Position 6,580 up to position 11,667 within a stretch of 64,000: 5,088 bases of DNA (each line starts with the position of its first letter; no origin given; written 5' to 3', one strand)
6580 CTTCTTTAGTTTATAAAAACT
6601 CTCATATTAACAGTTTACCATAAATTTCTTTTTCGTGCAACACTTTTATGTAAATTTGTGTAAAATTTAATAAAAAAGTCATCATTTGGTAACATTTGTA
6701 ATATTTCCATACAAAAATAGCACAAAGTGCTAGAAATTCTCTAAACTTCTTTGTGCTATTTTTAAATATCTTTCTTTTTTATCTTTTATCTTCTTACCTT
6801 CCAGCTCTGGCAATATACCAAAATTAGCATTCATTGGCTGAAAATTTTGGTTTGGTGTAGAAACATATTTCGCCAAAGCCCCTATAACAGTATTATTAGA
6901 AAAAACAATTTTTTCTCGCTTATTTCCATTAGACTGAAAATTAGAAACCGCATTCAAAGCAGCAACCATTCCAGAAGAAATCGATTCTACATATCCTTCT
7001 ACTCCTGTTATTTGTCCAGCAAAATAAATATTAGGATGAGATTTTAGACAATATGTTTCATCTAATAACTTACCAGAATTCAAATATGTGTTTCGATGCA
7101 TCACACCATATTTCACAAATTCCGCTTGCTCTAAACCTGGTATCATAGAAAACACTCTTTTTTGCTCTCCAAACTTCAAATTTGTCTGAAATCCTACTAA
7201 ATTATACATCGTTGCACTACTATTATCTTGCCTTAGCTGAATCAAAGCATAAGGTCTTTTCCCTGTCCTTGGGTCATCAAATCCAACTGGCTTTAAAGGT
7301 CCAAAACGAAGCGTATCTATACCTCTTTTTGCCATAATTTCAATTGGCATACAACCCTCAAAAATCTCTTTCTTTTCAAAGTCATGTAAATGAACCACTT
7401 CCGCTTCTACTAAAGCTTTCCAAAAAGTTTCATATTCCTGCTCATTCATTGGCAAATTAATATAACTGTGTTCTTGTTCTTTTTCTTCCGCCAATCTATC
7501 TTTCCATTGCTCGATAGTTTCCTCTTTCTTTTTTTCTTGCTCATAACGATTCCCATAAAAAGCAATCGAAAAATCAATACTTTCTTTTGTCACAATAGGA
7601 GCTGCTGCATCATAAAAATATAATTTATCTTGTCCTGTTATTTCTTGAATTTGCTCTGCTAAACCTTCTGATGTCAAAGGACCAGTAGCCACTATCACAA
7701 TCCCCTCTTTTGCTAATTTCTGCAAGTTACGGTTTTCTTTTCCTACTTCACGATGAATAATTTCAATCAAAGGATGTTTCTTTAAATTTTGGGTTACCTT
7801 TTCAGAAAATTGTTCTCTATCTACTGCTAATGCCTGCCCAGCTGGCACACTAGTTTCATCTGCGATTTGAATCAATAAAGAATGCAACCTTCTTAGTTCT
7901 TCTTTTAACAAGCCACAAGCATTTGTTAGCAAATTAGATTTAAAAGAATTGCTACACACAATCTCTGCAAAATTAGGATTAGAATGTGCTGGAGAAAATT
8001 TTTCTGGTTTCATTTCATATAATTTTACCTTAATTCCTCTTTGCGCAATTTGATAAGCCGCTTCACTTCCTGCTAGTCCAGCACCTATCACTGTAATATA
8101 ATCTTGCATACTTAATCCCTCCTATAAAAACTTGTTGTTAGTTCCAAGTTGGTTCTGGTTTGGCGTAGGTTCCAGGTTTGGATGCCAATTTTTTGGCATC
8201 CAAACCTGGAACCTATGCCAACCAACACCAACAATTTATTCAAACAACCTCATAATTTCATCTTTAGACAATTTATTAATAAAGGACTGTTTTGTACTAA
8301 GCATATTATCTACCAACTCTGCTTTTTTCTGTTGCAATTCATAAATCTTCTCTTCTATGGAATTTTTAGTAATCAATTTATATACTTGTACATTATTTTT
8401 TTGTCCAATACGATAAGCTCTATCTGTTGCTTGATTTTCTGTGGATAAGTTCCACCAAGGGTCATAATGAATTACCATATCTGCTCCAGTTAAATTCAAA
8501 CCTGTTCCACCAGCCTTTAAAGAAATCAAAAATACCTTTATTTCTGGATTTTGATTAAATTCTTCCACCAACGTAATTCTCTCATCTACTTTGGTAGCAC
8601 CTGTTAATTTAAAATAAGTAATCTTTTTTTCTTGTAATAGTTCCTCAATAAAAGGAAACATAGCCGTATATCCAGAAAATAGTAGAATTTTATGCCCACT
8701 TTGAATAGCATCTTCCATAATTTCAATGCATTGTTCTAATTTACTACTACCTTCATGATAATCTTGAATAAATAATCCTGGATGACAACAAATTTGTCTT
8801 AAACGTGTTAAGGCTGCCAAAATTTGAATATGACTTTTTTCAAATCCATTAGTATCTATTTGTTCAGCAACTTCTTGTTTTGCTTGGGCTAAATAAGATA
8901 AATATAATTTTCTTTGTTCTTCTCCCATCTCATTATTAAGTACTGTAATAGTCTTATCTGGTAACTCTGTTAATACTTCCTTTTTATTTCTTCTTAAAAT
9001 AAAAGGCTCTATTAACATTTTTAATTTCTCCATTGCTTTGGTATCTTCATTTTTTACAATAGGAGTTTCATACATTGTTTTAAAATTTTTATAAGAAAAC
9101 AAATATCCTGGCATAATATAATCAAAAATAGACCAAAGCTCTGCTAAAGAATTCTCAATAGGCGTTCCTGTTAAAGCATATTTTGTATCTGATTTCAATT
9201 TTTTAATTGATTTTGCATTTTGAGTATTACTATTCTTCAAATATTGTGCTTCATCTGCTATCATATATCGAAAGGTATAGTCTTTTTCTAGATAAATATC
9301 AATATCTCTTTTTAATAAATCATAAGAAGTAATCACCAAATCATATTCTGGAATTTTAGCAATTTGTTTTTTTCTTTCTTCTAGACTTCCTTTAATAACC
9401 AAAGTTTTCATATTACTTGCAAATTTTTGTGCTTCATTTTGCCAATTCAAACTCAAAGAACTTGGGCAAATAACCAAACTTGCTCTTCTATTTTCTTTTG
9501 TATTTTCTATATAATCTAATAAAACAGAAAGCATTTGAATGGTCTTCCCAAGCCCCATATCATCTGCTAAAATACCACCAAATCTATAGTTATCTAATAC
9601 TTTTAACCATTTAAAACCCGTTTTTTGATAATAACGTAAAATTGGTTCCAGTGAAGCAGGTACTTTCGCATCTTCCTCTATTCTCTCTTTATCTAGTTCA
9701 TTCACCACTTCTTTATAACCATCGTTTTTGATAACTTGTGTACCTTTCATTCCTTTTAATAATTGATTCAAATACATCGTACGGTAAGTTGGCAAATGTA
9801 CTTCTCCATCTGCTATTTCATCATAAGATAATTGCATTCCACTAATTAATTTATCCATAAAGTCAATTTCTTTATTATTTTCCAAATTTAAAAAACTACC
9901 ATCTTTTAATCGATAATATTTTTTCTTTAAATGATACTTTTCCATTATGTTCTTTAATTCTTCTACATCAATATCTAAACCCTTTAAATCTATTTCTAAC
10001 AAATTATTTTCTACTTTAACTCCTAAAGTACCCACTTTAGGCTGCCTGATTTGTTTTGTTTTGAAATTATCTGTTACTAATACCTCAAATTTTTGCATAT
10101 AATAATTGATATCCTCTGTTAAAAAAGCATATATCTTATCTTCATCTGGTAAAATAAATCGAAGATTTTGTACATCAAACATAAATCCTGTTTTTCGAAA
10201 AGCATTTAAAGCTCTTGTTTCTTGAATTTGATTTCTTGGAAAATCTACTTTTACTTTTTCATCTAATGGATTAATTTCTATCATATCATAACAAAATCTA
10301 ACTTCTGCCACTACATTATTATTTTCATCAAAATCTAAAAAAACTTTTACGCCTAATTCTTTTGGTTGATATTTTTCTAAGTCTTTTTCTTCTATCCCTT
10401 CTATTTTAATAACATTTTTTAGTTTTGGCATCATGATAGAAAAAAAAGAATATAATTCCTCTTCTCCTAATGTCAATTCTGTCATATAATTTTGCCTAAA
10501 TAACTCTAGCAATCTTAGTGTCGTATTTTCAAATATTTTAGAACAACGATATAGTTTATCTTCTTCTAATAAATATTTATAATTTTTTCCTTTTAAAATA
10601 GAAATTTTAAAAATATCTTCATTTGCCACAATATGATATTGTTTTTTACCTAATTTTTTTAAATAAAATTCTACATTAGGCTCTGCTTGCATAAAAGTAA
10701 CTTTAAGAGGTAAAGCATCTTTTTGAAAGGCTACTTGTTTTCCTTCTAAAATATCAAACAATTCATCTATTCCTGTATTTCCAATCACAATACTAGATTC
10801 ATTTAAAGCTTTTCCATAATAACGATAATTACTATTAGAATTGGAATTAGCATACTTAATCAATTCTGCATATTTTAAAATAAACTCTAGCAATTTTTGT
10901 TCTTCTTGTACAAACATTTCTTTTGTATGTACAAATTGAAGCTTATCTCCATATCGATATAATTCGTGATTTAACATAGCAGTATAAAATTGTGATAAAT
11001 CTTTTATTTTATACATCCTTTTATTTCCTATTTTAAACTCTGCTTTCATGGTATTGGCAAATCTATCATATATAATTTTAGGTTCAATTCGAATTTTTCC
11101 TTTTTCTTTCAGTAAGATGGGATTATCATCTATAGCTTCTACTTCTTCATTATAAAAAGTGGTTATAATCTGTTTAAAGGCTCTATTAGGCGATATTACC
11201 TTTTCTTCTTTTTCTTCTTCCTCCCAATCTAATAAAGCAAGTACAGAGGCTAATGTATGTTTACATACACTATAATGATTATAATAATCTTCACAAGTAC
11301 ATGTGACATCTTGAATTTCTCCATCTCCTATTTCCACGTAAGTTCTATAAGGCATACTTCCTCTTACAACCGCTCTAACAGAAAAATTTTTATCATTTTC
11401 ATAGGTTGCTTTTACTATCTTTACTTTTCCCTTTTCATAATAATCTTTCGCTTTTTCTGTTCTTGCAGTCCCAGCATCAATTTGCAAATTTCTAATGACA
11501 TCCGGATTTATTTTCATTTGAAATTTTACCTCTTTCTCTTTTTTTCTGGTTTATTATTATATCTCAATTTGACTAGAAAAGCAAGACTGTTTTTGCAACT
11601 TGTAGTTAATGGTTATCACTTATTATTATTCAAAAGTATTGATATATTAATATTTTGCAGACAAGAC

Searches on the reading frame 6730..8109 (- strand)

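Call 31: search_protein_families(library=pfam, proteins=[window:6730-8109:-], max_evalue=0.001)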
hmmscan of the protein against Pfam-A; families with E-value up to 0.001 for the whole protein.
window:6730-8109:- (459 aa): 5 families
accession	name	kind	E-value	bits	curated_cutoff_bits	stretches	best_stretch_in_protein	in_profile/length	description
PF01134.28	GIDA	-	6e-100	335.5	22.1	1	5-392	2-388/391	Glucose inhibited division protein A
PF02737.24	3HCDH_N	-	1.5e-05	25.4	22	1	5-42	2-39/180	3-hydroxyacyl-CoA dehydrogenase, NAD binding domain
PF13450.12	NAD_binding_8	-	2.6e-05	24.9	21.9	1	7-35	1-29/68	NAD(P)-binding Rossmann-like domain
PF07992.20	Pyr_redox_2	-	8e-05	22.6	26.1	1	5-121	3-82/291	Pyridine nucleotide-disulphide oxidoreductase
PF01266.30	DAO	-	8.7e-05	22.6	27.9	1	5-36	2-33/353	FAD dependent oxidoreductase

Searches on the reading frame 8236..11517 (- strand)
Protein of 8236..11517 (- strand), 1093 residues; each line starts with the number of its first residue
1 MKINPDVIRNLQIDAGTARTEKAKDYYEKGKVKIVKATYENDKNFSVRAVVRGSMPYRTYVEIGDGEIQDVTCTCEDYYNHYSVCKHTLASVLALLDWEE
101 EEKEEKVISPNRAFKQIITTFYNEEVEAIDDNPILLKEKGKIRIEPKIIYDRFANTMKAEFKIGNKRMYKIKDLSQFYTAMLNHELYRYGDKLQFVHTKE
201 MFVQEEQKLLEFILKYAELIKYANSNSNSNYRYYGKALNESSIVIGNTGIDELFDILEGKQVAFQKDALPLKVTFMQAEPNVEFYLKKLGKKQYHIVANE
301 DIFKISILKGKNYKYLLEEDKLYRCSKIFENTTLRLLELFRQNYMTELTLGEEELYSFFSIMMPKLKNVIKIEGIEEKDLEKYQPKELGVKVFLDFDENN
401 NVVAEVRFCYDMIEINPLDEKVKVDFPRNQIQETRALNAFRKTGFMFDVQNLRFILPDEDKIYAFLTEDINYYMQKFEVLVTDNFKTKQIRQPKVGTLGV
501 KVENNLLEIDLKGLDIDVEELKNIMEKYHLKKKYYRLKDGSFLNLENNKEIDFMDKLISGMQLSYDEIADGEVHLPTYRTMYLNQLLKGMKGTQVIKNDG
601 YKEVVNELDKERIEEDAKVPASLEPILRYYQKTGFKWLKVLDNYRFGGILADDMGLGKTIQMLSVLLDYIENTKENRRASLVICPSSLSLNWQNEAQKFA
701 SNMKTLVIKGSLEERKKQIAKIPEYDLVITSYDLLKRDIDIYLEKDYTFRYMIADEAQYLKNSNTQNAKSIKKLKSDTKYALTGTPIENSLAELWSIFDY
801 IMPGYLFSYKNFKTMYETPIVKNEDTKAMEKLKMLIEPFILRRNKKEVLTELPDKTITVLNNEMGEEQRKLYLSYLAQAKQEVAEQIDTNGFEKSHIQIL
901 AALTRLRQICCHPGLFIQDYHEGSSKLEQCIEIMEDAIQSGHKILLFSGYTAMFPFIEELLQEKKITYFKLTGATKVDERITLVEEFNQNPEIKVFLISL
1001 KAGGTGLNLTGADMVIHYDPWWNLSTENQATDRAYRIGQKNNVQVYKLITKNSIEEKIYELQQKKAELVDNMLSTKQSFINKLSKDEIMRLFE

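Call 31: search_protein_families(library=pfam, proteins=[window:8236-11517:-], max_evalue=0.001)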
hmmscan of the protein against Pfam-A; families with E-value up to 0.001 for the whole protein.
window:8236-11517:- (1093 aa): 6 families
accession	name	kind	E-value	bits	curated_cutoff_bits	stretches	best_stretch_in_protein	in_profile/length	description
PF08455.15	SNF2_assoc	-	6.5e-73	246.3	27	1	243-610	3-364/373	Bacterial SNF2 helicase associated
PF00176.29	SNF2-rel_dom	-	3.3e-69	233.6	24.9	1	630-915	1-290/290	SNF2-related domain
PF00271.37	Helicase_C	-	5e-26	91.5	23.5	1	926-1038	2-110/110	Helicase conserved C-terminal domain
PF04851.21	ResIII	-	1.1e-11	45.3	22.5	1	627-787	4-163/164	Type III restriction enzyme, res subunit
PF00270.35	DEAD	-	7.4e-08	32.7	26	1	653-789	22-162/167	DEAD/DEAH box helicase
PF16203.11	ERCC3_RAD25_C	-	0.00045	20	27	0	926-1021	45-134/248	ERCC3/RAD25/XPB C-terminal helicase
